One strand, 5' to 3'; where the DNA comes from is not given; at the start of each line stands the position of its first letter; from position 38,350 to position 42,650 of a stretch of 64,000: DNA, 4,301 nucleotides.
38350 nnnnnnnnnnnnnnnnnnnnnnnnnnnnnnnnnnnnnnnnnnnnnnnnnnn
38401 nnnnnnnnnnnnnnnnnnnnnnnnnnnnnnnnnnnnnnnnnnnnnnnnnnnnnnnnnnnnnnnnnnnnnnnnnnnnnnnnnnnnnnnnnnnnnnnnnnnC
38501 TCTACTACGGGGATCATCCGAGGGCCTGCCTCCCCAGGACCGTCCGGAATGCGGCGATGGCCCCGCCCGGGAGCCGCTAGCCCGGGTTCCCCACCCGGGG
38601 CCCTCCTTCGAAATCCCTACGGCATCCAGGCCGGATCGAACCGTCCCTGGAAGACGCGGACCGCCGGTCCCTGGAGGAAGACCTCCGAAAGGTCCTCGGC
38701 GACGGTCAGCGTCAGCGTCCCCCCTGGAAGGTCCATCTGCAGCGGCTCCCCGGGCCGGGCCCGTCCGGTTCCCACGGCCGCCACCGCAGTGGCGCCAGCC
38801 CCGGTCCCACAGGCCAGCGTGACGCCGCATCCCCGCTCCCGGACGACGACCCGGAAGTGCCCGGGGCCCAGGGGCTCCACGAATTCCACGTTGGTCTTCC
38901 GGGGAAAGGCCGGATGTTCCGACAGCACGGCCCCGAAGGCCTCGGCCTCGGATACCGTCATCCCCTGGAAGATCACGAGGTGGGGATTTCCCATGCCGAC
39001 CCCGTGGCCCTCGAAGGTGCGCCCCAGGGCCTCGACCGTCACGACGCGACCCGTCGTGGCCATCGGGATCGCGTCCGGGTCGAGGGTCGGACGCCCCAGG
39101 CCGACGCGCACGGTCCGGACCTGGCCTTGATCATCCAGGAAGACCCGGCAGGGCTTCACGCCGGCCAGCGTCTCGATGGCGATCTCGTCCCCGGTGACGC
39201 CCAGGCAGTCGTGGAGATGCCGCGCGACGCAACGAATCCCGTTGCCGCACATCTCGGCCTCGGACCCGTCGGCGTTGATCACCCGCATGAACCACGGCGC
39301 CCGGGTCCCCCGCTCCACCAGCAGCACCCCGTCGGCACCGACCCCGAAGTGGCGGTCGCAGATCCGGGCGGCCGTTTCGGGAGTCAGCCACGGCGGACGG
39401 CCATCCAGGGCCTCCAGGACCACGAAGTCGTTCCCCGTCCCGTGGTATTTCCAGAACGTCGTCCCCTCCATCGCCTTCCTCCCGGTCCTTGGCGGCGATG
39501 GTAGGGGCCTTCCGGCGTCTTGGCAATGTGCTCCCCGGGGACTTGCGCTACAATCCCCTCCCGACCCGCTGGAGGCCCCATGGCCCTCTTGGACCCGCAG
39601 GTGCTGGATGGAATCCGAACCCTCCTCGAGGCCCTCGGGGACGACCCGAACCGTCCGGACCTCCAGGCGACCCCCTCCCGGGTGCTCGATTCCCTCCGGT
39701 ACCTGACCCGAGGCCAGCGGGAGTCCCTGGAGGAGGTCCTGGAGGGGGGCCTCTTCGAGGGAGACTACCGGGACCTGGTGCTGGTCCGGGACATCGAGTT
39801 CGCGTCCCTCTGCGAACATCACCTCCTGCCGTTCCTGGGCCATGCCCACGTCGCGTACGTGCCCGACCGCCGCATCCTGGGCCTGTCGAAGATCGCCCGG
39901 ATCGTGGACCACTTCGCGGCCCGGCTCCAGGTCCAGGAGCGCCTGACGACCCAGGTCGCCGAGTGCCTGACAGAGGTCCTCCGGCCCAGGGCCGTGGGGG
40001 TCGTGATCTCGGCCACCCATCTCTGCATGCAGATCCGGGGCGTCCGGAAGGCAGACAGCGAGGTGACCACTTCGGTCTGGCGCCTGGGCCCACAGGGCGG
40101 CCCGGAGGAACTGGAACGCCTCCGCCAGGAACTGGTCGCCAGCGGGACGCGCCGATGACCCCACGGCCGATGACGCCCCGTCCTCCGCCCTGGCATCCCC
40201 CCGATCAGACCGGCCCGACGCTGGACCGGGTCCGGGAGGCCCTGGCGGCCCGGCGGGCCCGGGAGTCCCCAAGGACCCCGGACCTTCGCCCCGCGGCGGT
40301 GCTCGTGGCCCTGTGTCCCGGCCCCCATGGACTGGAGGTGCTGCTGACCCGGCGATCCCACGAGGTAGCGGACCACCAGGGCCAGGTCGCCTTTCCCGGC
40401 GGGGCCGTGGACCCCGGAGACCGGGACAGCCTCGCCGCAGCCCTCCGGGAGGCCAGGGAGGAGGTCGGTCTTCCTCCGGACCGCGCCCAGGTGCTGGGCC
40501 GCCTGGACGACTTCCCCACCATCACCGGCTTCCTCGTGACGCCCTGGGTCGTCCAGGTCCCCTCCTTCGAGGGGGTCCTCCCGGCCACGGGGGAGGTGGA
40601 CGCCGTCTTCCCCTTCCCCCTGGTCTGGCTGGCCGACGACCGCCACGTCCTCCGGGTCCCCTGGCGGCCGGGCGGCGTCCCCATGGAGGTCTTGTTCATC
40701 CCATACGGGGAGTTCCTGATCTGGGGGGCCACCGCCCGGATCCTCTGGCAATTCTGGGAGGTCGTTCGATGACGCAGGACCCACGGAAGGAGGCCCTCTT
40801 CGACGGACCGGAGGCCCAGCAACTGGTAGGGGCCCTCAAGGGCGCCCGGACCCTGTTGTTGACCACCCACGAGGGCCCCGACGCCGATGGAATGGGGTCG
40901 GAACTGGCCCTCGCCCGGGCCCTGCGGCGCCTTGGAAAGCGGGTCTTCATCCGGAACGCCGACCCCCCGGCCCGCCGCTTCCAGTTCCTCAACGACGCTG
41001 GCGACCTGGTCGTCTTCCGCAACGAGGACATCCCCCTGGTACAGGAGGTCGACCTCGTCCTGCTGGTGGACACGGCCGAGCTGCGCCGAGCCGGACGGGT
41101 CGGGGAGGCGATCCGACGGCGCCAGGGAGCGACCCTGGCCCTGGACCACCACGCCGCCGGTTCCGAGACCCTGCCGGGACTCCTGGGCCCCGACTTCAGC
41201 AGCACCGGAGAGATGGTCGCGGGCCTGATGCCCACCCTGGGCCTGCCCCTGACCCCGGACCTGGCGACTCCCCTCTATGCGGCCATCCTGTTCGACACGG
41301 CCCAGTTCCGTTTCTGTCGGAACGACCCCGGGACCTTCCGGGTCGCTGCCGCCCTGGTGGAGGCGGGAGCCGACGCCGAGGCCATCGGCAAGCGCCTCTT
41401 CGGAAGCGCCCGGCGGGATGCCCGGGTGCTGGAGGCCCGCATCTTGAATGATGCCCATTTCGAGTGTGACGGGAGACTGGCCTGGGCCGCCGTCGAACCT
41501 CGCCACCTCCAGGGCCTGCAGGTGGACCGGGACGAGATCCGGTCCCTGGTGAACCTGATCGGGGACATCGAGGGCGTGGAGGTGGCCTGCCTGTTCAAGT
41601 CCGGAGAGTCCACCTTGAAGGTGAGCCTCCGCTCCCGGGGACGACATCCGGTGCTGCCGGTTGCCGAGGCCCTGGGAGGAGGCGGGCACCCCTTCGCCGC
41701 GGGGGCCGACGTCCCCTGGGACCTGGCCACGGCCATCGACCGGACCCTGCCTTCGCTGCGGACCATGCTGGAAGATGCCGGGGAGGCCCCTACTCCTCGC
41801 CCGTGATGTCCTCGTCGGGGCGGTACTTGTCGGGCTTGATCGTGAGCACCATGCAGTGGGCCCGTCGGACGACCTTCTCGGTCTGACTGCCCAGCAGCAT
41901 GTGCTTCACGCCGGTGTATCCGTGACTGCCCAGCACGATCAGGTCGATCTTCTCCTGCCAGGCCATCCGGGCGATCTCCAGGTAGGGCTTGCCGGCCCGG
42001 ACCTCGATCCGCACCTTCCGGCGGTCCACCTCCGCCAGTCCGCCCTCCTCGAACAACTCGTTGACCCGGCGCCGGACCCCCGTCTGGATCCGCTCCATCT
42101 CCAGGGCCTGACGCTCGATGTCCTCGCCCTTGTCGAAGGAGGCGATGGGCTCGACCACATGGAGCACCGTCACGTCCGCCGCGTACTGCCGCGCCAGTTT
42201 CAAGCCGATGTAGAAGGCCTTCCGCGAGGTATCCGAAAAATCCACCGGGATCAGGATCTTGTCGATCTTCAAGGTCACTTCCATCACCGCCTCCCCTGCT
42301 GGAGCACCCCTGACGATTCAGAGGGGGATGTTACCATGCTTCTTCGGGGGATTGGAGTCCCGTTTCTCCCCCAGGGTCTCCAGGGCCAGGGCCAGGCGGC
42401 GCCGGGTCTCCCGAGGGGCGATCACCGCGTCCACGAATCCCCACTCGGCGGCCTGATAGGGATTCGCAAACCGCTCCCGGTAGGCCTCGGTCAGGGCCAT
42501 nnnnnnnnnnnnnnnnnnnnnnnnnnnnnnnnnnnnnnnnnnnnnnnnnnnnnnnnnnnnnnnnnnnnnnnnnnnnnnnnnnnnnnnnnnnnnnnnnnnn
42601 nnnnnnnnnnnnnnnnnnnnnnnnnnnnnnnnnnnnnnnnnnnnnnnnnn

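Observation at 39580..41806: folE, CoAse-type Nudix, DHH phosphoesterase operon with two ATGA overlaps, a possible complete GTP to dihydroneopterin route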

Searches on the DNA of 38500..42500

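Call 46: search_rna_families(source=window, start=38500, end=42500, threshold=evalue, max_evalue=5)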
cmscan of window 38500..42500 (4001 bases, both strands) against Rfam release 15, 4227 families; matches with E-value up to 5: 2.
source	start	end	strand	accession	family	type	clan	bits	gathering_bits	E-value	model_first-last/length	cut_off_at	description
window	39303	39329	-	RF01923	mir-711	Gene; miRNA;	-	19.5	68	1.4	23-49/69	no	mir-711 microRNA precursor family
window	38880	38990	+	RF03237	MIR6425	Gene; miRNA;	-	19.3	142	1.6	1-125/125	no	MIR6425 microRNA precursor family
